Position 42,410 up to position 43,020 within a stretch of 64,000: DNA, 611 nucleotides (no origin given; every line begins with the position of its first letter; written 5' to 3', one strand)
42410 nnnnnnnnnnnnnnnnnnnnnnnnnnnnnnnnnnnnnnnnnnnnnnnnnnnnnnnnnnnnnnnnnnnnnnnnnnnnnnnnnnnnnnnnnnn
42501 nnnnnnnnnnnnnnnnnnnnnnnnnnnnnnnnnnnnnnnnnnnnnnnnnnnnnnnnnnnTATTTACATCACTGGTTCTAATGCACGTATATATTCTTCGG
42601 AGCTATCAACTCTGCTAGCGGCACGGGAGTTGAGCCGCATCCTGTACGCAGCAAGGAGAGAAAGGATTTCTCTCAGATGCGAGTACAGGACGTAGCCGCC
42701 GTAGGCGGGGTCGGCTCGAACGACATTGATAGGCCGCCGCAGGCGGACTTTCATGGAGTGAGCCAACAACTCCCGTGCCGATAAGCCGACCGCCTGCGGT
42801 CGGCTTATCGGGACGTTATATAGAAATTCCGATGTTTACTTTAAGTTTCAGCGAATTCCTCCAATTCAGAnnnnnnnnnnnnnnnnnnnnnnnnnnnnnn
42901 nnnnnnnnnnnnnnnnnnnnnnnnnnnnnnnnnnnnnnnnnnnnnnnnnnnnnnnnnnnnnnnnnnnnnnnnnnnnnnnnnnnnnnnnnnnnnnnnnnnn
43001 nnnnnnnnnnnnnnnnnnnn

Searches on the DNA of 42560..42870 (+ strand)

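Call 5: search_rna_families(source=window, start=42560, end=42870, threshold=evalue, max_evalue=10, show_alignments=3)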
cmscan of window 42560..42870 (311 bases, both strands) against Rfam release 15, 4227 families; matches with E-value up to 10: 5.
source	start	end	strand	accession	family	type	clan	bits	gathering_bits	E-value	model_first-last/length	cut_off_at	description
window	42774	42815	+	RF03686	mir-9424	Gene; miRNA;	-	19.1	90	0.18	9-60/68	no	mir-9424 microRNA precursor family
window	42774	42815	-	RF03686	mir-9424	Gene; miRNA;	-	19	90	0.2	9-60/68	no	mir-9424 microRNA precursor family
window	42719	42810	+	RF02631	Hrs13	Gene; sRNA;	-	16.1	52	0.14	1-82/82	no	Hfq-regulated sRNA 13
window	42730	42754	-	RF01356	CRISPR-DR28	Gene; CRISPR;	-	14.1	35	9.4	1-24/24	no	CRISPR RNA direct repeat element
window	42713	42787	+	RF00292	snoTBR5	Gene; snRNA; snoRNA; CD-box;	-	13.9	44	1.1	1-94/94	no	Small nucleolar RNA TBR5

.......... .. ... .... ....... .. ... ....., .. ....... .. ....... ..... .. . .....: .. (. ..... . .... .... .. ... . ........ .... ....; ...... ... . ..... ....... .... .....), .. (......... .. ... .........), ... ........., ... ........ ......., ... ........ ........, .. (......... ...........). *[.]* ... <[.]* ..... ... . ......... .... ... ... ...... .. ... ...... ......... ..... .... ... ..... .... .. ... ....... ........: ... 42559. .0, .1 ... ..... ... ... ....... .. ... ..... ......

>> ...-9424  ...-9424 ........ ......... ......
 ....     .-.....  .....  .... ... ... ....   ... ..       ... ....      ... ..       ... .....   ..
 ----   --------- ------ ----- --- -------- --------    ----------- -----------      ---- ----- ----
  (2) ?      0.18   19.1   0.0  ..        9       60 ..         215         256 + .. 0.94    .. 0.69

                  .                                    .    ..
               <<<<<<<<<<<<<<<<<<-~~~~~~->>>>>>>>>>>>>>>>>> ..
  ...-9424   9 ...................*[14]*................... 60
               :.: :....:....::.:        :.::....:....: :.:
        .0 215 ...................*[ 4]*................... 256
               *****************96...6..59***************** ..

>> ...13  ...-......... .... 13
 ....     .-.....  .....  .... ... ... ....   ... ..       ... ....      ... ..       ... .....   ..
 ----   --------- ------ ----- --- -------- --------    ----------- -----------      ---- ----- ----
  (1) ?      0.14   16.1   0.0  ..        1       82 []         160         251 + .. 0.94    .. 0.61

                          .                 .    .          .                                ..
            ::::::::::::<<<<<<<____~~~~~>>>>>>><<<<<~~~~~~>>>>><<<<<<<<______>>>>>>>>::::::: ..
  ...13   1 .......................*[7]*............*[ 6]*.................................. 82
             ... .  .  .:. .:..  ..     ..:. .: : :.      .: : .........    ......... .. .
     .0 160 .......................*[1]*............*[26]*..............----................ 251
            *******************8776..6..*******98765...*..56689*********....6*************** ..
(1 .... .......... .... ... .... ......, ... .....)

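Call 57: search_dna_similar(query=window:42613-42815:+, collection=plasmids, mode=distant, max_evalue=0.01, max_rows=10)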
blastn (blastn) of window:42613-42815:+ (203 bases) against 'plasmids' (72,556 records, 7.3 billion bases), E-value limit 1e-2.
No match.

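Call 58: search_dna_similar(query=window:42613-42815:+, collection=phages, mode=distant, max_evalue=0.01, max_rows=10)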
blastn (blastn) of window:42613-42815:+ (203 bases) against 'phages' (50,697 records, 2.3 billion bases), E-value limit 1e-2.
No match.
